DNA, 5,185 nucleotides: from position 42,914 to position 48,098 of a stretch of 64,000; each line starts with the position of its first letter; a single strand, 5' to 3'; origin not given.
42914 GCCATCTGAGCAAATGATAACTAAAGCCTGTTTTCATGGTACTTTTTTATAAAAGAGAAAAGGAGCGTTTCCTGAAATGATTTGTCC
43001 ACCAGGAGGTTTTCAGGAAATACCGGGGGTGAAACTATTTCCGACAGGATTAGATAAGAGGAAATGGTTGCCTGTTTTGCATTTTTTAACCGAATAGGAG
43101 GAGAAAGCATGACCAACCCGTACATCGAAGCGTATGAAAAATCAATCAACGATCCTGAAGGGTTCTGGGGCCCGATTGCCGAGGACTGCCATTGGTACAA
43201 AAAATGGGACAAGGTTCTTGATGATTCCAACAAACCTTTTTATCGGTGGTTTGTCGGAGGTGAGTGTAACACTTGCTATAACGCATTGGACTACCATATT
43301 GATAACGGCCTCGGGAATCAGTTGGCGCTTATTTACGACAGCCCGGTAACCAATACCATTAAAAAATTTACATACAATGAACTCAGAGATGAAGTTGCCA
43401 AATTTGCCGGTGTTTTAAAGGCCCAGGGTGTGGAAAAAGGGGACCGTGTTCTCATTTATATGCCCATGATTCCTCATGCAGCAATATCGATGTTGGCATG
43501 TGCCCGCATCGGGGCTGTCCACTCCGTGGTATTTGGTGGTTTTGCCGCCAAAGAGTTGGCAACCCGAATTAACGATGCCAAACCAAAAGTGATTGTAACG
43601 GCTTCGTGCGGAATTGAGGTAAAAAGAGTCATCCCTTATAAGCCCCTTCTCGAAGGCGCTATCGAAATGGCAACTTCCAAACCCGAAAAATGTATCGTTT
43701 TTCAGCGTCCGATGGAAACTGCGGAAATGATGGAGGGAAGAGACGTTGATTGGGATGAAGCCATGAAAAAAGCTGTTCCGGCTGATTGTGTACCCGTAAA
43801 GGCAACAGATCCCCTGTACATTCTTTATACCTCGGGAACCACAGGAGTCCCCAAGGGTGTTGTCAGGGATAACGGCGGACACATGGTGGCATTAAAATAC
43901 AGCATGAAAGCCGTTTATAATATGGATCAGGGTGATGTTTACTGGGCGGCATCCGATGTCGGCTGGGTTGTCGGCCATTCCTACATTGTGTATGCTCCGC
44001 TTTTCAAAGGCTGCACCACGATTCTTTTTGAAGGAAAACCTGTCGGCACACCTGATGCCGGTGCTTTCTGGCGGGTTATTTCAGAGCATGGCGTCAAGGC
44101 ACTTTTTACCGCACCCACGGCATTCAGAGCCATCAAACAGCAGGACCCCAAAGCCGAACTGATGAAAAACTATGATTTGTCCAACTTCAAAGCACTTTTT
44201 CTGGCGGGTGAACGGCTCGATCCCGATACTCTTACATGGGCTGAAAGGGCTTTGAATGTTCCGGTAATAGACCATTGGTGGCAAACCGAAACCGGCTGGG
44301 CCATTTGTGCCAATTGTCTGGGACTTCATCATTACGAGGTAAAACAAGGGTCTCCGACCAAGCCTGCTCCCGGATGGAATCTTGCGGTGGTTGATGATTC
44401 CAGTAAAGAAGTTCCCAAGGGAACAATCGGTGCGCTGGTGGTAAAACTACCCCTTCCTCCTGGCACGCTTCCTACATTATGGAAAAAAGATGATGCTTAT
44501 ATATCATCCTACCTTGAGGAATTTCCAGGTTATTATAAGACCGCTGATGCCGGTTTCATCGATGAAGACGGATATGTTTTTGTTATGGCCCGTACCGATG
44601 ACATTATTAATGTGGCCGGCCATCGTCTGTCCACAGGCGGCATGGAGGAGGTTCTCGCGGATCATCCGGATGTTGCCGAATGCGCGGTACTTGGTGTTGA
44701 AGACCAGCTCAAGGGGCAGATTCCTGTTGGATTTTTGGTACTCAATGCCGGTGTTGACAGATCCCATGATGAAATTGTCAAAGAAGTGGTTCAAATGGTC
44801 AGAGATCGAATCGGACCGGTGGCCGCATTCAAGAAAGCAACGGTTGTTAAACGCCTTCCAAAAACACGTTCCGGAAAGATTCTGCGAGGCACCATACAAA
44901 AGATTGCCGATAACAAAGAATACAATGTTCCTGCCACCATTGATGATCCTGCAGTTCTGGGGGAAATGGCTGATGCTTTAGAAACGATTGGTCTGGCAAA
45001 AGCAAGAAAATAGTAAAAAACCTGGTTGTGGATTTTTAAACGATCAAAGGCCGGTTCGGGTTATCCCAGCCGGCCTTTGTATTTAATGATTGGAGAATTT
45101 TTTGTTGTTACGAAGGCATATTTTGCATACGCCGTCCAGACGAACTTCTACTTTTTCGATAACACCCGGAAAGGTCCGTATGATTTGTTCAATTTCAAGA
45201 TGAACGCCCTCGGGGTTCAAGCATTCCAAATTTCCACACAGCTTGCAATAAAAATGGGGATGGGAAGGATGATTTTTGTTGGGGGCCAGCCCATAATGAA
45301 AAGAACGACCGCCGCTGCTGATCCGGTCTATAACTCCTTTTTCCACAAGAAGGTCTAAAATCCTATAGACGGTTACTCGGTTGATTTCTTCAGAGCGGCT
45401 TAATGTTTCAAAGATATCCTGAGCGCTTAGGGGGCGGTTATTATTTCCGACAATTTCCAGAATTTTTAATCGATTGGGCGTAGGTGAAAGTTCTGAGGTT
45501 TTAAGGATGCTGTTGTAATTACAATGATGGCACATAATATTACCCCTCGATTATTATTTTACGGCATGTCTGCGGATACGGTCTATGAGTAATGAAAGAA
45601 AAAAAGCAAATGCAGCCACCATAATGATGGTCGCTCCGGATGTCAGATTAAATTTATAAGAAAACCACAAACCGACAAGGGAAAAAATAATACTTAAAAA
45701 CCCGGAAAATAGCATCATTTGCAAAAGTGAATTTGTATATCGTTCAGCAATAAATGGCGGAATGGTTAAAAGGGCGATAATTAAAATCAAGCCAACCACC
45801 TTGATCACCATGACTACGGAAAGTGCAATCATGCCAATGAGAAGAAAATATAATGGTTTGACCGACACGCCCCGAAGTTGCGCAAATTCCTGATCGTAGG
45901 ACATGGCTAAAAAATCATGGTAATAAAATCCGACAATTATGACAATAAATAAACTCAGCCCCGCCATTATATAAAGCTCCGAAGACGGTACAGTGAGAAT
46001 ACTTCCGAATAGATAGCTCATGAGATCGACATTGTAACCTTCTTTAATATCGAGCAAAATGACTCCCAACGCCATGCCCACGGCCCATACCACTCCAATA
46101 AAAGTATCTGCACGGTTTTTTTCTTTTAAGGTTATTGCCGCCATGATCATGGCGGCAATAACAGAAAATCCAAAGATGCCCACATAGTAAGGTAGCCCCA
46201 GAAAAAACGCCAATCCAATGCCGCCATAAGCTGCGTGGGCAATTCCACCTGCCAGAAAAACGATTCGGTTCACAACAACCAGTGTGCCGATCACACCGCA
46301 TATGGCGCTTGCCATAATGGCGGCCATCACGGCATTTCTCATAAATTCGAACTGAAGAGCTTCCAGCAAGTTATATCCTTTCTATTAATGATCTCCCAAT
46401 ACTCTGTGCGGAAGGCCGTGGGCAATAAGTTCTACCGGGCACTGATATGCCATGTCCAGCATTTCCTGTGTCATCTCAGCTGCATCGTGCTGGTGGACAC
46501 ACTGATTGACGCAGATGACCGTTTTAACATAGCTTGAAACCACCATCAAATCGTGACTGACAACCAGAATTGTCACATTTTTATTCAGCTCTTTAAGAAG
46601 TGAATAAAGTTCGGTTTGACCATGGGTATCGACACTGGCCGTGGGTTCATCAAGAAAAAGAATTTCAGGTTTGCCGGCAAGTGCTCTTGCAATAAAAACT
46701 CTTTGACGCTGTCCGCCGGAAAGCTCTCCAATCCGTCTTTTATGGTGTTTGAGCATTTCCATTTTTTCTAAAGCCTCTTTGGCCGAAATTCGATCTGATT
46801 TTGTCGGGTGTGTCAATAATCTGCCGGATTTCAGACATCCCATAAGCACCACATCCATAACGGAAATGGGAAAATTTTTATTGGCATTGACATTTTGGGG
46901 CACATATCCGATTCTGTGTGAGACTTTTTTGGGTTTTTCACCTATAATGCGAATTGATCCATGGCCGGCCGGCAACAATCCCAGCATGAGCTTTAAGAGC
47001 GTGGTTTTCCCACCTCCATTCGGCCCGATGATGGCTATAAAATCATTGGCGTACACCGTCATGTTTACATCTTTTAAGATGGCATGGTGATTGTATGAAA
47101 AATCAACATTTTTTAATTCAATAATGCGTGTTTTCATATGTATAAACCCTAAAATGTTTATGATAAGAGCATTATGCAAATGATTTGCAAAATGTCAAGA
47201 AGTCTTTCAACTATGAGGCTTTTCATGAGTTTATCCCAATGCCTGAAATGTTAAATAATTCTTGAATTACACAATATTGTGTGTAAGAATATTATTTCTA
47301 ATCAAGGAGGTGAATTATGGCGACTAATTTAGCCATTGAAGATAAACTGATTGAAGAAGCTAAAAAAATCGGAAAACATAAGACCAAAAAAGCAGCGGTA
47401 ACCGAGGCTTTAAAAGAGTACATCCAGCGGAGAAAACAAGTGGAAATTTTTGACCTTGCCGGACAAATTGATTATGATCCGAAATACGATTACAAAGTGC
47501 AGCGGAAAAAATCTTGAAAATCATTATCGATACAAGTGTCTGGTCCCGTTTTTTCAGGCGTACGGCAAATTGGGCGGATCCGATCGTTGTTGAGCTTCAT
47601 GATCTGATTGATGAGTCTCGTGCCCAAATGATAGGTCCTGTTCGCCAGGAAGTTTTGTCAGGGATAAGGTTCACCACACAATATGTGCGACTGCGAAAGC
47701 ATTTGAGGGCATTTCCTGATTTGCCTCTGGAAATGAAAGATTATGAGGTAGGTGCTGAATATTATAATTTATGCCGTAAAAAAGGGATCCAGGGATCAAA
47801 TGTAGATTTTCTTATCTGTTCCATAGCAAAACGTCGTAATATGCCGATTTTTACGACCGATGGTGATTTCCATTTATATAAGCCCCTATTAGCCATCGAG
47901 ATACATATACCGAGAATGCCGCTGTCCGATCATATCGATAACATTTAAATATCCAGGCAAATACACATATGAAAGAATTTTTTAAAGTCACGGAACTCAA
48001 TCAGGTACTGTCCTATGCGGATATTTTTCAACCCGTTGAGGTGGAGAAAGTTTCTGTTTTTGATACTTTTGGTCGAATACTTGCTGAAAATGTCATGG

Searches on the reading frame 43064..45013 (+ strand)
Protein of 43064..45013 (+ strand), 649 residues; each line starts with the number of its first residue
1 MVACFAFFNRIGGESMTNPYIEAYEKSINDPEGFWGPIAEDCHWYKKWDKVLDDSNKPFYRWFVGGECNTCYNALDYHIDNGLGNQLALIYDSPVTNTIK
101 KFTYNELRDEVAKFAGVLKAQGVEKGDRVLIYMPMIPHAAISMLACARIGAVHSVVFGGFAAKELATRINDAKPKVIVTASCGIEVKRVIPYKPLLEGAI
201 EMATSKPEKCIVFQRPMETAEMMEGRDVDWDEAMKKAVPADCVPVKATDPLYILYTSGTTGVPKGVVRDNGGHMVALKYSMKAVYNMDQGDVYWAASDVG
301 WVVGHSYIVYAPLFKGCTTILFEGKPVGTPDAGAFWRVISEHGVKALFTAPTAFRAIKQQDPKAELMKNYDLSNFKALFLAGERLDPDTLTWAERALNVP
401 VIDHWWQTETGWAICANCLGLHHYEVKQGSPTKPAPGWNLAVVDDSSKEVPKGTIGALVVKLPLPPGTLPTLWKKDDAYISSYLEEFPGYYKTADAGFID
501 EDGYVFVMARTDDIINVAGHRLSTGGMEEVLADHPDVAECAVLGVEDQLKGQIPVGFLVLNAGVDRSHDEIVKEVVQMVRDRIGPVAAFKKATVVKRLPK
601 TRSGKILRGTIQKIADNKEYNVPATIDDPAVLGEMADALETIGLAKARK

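Call 4: search_protein_families(library=pfam, proteins=[window:43064-45013:+], max_evalue=0.01)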
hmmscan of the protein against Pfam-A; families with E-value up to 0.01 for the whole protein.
window:43064-45013:+ (649 aa): 3 families
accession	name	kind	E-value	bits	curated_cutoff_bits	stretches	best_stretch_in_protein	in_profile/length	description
PF00501.34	AMP-binding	-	1.3e-77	261.7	29.9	1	87-462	12-376/384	AMP-binding enzyme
PF13193.12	AMP-binding_C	-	2.2e-25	89.8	24.5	1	527-605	2-76/76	AMP-binding enzyme C-terminal domain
PF16177.11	ACAS_N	-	8.9e-25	86.7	27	1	20-74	1-55/55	Acetyl-coenzyme A synthetase N-terminus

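Call 81: search_protein_families(library=ncbifam, proteins=[window:43064-45013:+], max_evalue=0.00001)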
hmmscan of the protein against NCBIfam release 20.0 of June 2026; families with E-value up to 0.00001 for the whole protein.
window:43064-45013:+ (649 aa): 99 families (the best 25 are shown)
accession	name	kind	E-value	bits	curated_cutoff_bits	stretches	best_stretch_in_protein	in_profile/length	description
NF007815.0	PRK10524.1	equivalog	8.5e-227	754.6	955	1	20-640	4-628/629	propionate--CoA ligase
TIGR02316.1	propion_prpE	equivalog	4.6e-210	699.4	827.4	1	20-640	3-627/628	propionate--CoA ligase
NF001208.0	PRK00174.1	subfamily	2.1e-198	660.7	657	1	18-639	27-645/649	acetate--CoA ligase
TIGR02188.1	Ac_CoA_lig_AcsA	equivalog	1.3e-196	654.6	724.95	1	18-636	5-627/629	acetate--CoA ligase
NF003313.0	PRK04319.1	equivalog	1.4e-113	380.1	729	1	60-611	35-557/574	acetate--CoA ligase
NF002937.0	PRK03584.1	subfamily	9.9e-86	288.3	639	1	17-638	35-651/657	acetoacetate--CoA ligase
NF004837.0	PRK06187.1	subfamily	1.8e-69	234.4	476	1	95-619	27-526/531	long-chain-fatty-acid--CoA ligase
TIGR01217.1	ac_ac_CoA_syn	equivalog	2.4e-67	227.6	520.9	1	15-633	33-642/652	acetoacetate--CoA ligase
NF047394.1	AcylCoAsynMbcS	equivalog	1.4e-65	221.9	850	1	85-614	26-519/525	acyl-CoA synthetase MbcS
NF004822.0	PRK06178.1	equivalog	2.2e-51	175.1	782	1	101-617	62-569/571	acyl-CoA synthetase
NF006182.0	PRK08316.1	subfamily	5e-50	170.4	663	1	100-613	35-515/523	fatty acyl-CoA synthetase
NF006181.0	PRK08314.1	subfamily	2.2e-47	161.6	705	1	100-617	48-556/563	long-chain-fatty-acid--CoA ligase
NF005714.0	PRK07529.1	subfamily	2.9e-47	161.3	632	1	87-620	49-581/640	acyl-CoA synthetase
TIGR02262.1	benz_CoA_lig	subfamily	5.2e-47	160.7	375.25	1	75-608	10-502/508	benzoate-CoA ligase family protein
TIGR01733.1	AA-adenyl-dom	subfamily_domain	5.5e-47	160.5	317.4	1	103-542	1-409/409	amino acid adenylation domain-containing protein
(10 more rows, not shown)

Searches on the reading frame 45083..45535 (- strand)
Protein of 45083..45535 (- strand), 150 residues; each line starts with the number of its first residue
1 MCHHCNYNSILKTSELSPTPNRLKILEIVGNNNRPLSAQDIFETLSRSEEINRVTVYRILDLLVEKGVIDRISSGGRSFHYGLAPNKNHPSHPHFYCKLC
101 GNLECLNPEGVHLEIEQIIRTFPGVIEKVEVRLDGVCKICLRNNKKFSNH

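Call 18: search_protein_families(library=pfam, proteins=[window:45083-45535:-], max_evalue=0.00001)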
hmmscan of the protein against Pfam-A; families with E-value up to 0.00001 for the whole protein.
window:45083-45535:- (150 aa): 3 families
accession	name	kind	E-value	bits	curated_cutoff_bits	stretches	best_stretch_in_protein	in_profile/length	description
PF01475.25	FUR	-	2.3e-14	54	23.1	1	18-119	6-106/121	Ferric uptake regulator family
PF03965.22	Penicillinase_R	-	1.5e-06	29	22.6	1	22-81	5-62/115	Penicillinase repressor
PF07106.19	TBPIP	-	3.5e-06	27.3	22.8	1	25-69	6-48/62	TBPIP/Hop2 winged helix domain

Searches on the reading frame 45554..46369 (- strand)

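Call 4: search_protein_families(library=pfam, proteins=[window:45554-46369:-], max_evalue=0.01)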
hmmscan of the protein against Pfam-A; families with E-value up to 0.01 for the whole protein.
window:45554-46369:- (271 aa): 2 families
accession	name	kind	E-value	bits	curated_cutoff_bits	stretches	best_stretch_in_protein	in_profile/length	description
PF00950.22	ABC-3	-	2.2e-73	247.4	20.1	1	6-261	1-256/258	ABC 3 transport family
PF01032.23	FecCD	-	3.2e-07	30.1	26.5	1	44-258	80-307/311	FecCD transport family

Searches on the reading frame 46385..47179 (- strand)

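Call 4: search_protein_families(library=pfam, proteins=[window:46385-47179:-], max_evalue=0.01)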
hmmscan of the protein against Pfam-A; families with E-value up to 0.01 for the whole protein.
window:46385-47179:- (264 aa): 9 families
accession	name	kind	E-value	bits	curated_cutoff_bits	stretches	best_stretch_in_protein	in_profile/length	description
PF00005.33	ABC_tran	-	2.8e-31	109.4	25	1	35-181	1-137/137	ABC transporter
PF13304.12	AAA_21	-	8.7e-11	42.9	27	2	146-213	231-302/304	AAA domain, putative AbiEii toxin, Type IV TA system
PF02463.25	SMC_N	-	1.3e-08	35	40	1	43-217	22-205/220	RecF/RecN/SMC N terminal domain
PF13558.12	SbcC_Walker_B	-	0.00086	19.9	27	0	142-196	22-89/90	SbcC/RAD50-like, Walker B motif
PF13401.12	AAA_22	-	0.00099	19.9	27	1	46-81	6-42/130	AAA domain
PF00004.35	AAA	-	0.0034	18.3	21.2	0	149-210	38-110/131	ATPase family associated with various cellular activities (AAA)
PF13175.12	AAA_15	-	0.0052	16.9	32.1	0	45-68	23-46/374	AAA ATPase domain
PF13476.12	AAA_23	-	0.006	17.7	27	1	45-65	19-39/201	AAA domain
PF13555.12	AAA_29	-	0.0091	16.2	27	0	38-67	15-44/61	P-loop containing region of AAA domain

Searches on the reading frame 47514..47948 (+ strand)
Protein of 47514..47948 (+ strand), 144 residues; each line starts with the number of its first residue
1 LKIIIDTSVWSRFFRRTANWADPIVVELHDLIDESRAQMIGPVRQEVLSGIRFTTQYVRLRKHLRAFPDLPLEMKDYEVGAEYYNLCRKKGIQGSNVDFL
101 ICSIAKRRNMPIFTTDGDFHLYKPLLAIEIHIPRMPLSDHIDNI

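Call 18: search_protein_families(library=pfam, proteins=[window:47514-47948:+], max_evalue=0.00001)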
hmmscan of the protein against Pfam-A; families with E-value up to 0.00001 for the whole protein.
window:47514-47948:+ (144 aa): 1 family
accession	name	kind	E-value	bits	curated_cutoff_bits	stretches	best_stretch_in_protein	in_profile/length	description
PF01850.27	PIN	-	5.2e-09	37.2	23.6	1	3-120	1-115/120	PIN domain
